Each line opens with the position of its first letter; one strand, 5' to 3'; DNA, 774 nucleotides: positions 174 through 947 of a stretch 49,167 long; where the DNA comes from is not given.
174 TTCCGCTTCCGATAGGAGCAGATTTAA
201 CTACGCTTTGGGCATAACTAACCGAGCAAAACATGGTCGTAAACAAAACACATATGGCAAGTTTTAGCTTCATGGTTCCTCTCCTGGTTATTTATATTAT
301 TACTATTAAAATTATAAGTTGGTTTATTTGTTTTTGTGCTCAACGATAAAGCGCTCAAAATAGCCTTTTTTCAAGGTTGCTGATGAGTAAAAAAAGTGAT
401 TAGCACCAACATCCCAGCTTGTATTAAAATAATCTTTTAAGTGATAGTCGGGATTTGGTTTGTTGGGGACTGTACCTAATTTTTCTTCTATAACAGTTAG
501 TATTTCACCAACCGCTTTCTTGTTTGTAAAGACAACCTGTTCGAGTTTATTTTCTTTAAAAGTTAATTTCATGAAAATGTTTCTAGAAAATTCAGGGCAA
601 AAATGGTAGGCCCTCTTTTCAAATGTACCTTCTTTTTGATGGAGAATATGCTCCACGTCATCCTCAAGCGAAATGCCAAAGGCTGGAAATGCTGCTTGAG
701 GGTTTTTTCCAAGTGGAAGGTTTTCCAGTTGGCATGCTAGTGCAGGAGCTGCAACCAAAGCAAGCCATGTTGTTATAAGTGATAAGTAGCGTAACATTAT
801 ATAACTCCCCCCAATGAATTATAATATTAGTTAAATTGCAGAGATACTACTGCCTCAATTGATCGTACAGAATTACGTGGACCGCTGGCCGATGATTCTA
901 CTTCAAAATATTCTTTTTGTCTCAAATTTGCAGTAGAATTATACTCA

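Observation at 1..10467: Three tandem [small secreted protein -> PilY1-like adhesin] cassettes inside a single minor-pilin operon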

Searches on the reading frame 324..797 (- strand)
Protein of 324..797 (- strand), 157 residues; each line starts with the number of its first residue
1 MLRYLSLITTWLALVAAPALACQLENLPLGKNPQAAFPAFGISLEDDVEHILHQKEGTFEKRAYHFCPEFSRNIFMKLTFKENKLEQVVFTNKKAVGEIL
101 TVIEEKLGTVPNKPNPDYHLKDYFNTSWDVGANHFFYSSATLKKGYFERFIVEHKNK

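Call 7: search_protein_families(library=pfam, proteins=[window:324-797:-], max_evalue=0.1)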
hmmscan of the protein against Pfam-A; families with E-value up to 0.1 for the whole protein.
window:324-797:- (157 aa): 0 families

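Call 9: search_protein_families(library=ncbifam, proteins=[window:324-797:-], max_evalue=0.1)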
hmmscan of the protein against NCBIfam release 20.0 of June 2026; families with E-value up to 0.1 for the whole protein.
window:324-797:- (157 aa): 1 family
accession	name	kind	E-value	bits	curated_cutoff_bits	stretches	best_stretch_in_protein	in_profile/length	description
NF008936.0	PRK12292.1-3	equivalog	0.0017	17.3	492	1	4-111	298-400/406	ATP phosphoribosyltransferase regulatory subunit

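Call 10: find_homologous_proteins(query=A1, max_evalue=0.01)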
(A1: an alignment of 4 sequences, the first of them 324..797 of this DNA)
Query A1 (4 sequences) (157 aa, profile of the alignment): 3 proteins with E <= 0.01 among 680 candidates.
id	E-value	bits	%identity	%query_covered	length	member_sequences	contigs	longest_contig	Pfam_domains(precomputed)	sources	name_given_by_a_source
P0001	9.1e-69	248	30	79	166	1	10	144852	-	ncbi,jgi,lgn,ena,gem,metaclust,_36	metaclust:\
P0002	1.2e-67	245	25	75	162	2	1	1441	-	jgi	-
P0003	2.6e-65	237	26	82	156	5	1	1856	-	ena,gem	-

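Call 12: find_encoding_contigs(protein=P0001, flank=10000, max_places=10)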
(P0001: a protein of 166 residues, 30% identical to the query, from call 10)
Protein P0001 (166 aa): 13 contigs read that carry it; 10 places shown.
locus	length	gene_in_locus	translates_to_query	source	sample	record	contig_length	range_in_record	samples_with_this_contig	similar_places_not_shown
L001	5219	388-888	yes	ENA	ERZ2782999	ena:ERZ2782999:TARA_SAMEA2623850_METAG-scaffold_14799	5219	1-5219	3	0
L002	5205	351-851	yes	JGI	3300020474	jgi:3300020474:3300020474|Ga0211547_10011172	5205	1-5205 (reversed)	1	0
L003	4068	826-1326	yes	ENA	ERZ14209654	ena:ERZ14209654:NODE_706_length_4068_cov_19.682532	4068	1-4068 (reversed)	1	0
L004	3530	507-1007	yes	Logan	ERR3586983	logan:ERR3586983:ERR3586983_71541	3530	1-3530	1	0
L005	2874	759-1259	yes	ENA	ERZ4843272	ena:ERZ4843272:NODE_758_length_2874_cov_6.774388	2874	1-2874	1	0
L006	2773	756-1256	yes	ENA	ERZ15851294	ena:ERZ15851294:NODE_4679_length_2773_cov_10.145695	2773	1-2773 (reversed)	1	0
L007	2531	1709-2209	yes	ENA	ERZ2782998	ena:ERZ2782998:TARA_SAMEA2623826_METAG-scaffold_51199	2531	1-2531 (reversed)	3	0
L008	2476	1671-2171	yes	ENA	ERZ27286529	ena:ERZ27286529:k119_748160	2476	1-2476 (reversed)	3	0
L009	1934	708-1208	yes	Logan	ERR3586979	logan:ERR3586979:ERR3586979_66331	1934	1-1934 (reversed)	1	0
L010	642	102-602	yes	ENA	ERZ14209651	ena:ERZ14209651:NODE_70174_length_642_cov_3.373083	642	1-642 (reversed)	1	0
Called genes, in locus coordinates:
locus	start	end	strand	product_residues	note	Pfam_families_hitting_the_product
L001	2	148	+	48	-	?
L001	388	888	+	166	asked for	-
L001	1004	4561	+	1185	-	PF05567:T4P_PilY1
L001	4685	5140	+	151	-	-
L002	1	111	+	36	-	?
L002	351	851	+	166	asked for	-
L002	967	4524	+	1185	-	PF05567:T4P_PilY1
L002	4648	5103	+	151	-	-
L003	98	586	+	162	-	-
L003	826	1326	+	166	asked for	-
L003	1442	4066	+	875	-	?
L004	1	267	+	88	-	?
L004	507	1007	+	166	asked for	-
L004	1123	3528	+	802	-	?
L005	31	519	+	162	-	-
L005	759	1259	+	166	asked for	-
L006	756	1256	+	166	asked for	-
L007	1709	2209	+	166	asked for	-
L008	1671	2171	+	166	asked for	-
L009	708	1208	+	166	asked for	-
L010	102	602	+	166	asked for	-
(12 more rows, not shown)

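Call 14: find_related_loci(query=window:324-797:-, collection=genome_contigs, flank=10000)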
Query window:324-797:- (157 aa) in genome_contigs; peptide patterns used: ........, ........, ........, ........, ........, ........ (x = any residue, [..] = any of these).
116 stretches matched a pattern, but none encodes a relative of the query by tblastn (E <= 1e-3).

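Call 16: search_protein_representatives(alignment_id=A1)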
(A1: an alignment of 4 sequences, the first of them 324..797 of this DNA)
Query: 4 sequences, 164 profile positions. Proteins with E-value up to 0.001 (for the whole library): 70; up to 1e-10: 17; up to 1e-30: 3. The best 70 are listed.
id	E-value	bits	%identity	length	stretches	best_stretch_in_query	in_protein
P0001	2.9e-69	248.4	-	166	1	1-162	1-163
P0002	3.9e-68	244.7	-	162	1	2-162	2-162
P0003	8.4e-66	237.1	-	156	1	1-162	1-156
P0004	7.5e-28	113.7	-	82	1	79-164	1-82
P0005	1.4e-20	90.0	-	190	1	7-160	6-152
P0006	4.6e-17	78.6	-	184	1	5-155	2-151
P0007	1.2e-16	77.2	-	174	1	4-159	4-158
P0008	1.0e-15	74.2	-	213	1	3-159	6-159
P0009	4.1e-14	69.0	-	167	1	15-161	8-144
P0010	7.4e-14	68.1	-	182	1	7-160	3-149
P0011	9.4e-14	67.8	-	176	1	11-162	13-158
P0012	7.0e-13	65.0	-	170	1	11-159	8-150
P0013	3.8e-12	62.6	-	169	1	8-162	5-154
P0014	6.5e-12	61.8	-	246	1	3-147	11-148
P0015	8.5e-12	61.4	-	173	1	6-160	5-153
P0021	1.2e-08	51.2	-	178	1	7-155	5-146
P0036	6.8e-07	45.5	-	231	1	7-151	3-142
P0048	4.2e-05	39.7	-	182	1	1-162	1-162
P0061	2.0e-04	37.5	-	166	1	7-162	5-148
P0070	7.4e-04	35.6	-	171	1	8-158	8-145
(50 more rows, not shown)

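Call 18: find_encoding_contigs(protein=P0005, flank=8000, max_places=4)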
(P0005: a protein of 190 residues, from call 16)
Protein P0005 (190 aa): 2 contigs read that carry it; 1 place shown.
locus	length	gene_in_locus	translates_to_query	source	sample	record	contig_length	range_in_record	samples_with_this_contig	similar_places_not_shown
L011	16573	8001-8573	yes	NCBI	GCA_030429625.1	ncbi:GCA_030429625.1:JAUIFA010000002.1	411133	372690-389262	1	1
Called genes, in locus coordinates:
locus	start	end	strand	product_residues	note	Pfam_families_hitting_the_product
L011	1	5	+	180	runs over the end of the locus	PF24163:HCP, PF05135:Phage_connect_1 (weak)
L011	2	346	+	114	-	PF05521:Phage_HCP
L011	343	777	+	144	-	PF00877:NLPC_P60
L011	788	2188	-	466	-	PF00206:Lyase_1, PF10415:FumaraseC_C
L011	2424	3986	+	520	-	PF00309:Sigma54_AID, PF04963:Sigma54_CBD, PF04552:Sigma54_DBD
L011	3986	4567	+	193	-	PF02622:DUF179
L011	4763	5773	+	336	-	PF00437:T2SSE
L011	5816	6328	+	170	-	PF07963:N_methyl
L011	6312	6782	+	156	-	PF07963:N_methyl (weak)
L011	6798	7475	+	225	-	PF07963:N_methyl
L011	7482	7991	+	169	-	PF14341:PilX_N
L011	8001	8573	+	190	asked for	-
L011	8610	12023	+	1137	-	PF08450:SGL (faint), PF13360:PQQ_2 (faint), PF24684:Vgb_lyase (faint), PF00092:VWA, PF01436:NHL (weak), PF13519:VWA_2 (weak), PF05567:T4P_PilY1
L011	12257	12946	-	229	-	-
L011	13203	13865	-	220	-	-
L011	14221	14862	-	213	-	-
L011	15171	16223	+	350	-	PF01476:LysM, PF23473:LysM3_LYK4_5 (faint), PF01476:LysM, PF01551:Peptidase_M23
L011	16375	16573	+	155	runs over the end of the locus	PF00572:Ribosomal_L13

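Call 19: find_encoding_contigs(protein=P0009, flank=8000, max_places=4)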
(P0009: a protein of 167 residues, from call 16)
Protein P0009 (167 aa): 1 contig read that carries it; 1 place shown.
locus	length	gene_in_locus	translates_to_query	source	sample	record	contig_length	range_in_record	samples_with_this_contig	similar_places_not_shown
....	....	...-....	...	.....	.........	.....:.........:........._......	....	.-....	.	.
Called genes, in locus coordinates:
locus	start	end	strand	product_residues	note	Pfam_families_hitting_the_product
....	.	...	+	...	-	?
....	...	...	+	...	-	-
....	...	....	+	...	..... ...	-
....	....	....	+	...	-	?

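Call 20: find_encoding_contigs(protein=window:324-797:-, flank=10000, max_places=8)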
Protein window:324-797:- (157 aa): 14 contigs read that carry it; 8 places shown.
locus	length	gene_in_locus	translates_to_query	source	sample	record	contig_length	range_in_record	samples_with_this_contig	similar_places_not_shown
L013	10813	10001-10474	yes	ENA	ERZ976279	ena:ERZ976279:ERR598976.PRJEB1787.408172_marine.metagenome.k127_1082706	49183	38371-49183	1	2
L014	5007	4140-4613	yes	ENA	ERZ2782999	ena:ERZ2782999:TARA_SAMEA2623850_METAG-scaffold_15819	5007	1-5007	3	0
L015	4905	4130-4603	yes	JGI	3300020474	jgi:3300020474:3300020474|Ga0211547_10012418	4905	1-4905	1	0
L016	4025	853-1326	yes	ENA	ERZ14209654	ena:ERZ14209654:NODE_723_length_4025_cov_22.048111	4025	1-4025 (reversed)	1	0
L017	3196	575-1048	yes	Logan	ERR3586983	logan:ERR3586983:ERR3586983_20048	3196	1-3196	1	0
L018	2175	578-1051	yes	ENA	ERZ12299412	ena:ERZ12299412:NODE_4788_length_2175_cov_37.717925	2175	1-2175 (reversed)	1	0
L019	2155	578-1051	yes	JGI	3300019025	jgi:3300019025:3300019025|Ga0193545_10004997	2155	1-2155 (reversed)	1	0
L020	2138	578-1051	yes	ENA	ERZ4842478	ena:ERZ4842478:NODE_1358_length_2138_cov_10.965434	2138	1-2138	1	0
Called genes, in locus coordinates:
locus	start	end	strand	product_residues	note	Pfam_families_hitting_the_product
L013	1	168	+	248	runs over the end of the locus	PF07963:N_methyl (weak), PF16074:PilW (weak)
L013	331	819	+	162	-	-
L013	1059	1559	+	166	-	-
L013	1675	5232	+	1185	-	PF05567:T4P_PilY1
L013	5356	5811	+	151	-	-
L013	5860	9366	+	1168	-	PF01436:NHL (faint), PF13519:VWA_2, PF05567:T4P_PilY1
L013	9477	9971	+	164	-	-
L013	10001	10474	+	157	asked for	-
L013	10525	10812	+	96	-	?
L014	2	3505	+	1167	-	?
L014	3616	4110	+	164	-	-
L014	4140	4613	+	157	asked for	-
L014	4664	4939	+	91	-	-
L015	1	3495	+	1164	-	?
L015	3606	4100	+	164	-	-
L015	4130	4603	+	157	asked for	-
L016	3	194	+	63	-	?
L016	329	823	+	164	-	-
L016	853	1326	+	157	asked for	-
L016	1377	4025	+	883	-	?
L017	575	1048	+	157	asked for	-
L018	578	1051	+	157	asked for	-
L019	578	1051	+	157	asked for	-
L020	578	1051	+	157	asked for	-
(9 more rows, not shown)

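Call 29: search_protein_families(library=pfam, alignment_id=A5, max_evalue=0.01)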
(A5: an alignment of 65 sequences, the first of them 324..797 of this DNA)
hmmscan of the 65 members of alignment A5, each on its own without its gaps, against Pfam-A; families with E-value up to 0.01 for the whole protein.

A. member 1, window:324-797:- (157 aa): 0 families

B. families by the number of members that match (of 65 scanned): 3 families
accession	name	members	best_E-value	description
PF09935.14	DUF2167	1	0.004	Protein of unknown function (DUF2167)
PF15622.11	CENP_C_N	1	0.0046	Kinetochore assembly subunit CENP-C N-terminal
PF15793.11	SHLD2_C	1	0.0059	Shieldin complex subunit 2, C-terminal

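Call 30: find_encoding_contigs(protein=P0014, flank=9000, max_places=3)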
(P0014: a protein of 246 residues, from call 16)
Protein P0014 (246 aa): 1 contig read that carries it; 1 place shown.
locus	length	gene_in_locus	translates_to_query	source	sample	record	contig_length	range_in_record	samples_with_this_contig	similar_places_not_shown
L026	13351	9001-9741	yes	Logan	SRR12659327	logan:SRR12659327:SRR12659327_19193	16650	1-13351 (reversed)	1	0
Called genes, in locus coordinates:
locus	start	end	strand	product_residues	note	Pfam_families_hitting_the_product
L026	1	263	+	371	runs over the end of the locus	PF03951:Gln-synt_N, PF00120:Gln-synt_C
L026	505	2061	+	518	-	PF13499:EF-hand_7, PF17959:EF-hand_14 (weak), PF04960:Glutaminase, PF12796:Ank_2, PF13857:Ank_5 (faint), PF00023:Ank (faint), PF12796:Ank_2, PF13637:Ank_4, +1 more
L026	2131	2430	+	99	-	-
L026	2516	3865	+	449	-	-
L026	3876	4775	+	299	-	PF01297:ZnuA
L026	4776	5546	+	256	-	PF00950:ABC-3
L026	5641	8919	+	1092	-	PF03773:ArsP_1 (weak), PF01839:FG-GAP (faint), PF13517:FG-GAP_3, PF07593:UnbV_ASPIC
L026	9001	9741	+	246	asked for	-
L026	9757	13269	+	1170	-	PF01436:NHL (faint), PF00092:VWA, PF13519:VWA_2 (weak)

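Call 31: find_encoding_contigs(protein=P0021, flank=9000, max_places=3)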
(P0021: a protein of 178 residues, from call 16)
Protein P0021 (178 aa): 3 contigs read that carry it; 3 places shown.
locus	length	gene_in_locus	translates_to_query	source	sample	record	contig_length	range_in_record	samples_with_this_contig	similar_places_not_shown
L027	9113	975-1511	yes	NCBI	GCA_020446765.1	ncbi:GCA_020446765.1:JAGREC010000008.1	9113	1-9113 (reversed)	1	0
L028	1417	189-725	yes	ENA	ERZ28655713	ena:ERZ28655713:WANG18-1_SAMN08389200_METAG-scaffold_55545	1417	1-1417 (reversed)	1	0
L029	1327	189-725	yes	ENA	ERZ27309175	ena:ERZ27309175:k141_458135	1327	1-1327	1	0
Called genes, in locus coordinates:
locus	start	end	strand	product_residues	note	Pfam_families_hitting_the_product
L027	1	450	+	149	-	PF07963:N_methyl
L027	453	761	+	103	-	PF14341:PilX_N (weak)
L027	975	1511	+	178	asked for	-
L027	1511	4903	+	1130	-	PF08450:SGL (faint), PF24684:Vgb_lyase (faint), PF06739:SBBP (faint), PF01436:NHL, PF00092:VWA, PF13519:VWA_2 (weak), PF05567:T4P_PilY1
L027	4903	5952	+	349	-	PF00437:T2SSE, PF04851:ResIII (faint), PF13191:AAA_16 (weak), PF13401:AAA_22 (faint)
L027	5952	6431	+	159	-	PF07963:N_methyl (weak), PF12019:GspH (weak)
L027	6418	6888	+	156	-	PF07963:N_methyl (weak)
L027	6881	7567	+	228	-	PF07963:N_methyl (weak)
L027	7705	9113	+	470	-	PF13426:PAS_9, PF08447:PAS_3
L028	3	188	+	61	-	?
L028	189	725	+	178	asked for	-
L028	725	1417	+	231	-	?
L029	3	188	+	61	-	?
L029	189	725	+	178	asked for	-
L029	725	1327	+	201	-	?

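Call 32: find_encoding_contigs(protein=P0048, flank=9000, max_places=3)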
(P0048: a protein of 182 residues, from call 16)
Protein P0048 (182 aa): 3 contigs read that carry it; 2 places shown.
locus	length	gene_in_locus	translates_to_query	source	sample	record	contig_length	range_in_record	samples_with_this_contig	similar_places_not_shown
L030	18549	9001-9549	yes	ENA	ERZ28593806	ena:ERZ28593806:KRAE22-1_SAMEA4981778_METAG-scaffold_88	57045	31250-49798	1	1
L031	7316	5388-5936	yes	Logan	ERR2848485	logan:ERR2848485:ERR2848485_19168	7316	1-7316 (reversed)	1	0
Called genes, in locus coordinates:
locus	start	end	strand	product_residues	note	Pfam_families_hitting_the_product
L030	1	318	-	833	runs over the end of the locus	PF00672:HAMP (faint), PF00989:PAS (weak), PF08448:PAS_4, PF13426:PAS_9, PF08447:PAS_3, PF18947:HAMP_2 (weak), PF00015:MCPsignal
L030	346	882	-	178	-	PF01584:CheW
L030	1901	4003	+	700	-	PF03797:Autotransporter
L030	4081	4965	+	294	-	PF01370:Epimerase, PF04321:RmlD_sub_bind (weak), PF07993:NAD_binding_4 (faint), PF16363:GDP_Man_Dehyd, PF08338:DUF1731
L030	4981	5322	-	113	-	-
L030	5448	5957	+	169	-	PF09351:DUF1993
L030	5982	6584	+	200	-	PF00881:Nitroreductase, PF14512:TM1586_NiRdase (faint)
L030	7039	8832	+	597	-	PF07719:TPR_2 (faint), PF13174:TPR_6 (faint), PF13428:TPR_14 (faint), PF14559:TPR_19 (weak), PF23914:TPR_CcmH_CycH (faint), PF13432:TPR_16 (weak), PF13424:TPR_12 (weak), PF13844:Glyco_transf_41, +5 more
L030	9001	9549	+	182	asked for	-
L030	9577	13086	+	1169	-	PF25021:TEN_NHL (faint), PF06739:SBBP (faint), PF08450:SGL (faint), PF13519:VWA_2 (faint), PF24684:Vgb_lyase, PF01436:NHL, PF00092:VWA (weak), PF05567:T4P_PilY1, +1 more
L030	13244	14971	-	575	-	-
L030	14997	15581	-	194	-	PF00677:Lum_binding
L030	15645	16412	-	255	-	PF07963:N_methyl (faint)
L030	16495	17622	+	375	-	PF02826:2-Hacid_dh_C (faint), PF03446:NAD_binding_2 (weak), PF03807:F420_oxidored (weak), PF02153:PDH_N, PF20463:PDH_C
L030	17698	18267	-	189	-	PF01025:GrpE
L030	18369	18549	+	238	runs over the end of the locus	PF01138:RNase_PH, PF03725:RNase_PH_C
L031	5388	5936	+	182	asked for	-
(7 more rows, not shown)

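Call 34: predict_structure(alignment_id=A5)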
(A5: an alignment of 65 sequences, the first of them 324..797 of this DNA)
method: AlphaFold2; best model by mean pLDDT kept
length: 157 residues; sequences in the alignment: 65
mean_pLDDT: 89.2   pTM: 0.82
mean pLDDT of the five models: 89.2, 88.8, 88.4, 88.0, 86.4
residues with pLDDT >= 90: 111; 70-90: 34; 50-70: 12; < 50: 0
segments of 3 or more residues with pLDDT < 50: none
pLDDT, mean of each block of 10 residues (from residue 1): 69 68 91 95 86 96 95 97 97 93 94 79 90 95 91 90
secondary structure, 60 per line:
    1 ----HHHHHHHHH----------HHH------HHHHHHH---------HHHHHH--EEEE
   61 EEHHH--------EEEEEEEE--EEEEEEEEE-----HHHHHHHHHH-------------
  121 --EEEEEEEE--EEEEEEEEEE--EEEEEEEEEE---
elements in order: H5-13 H33-39 H49-54 E57-62 E74-81 E84-92 H98-107 E123-130 E133-142 E145-154
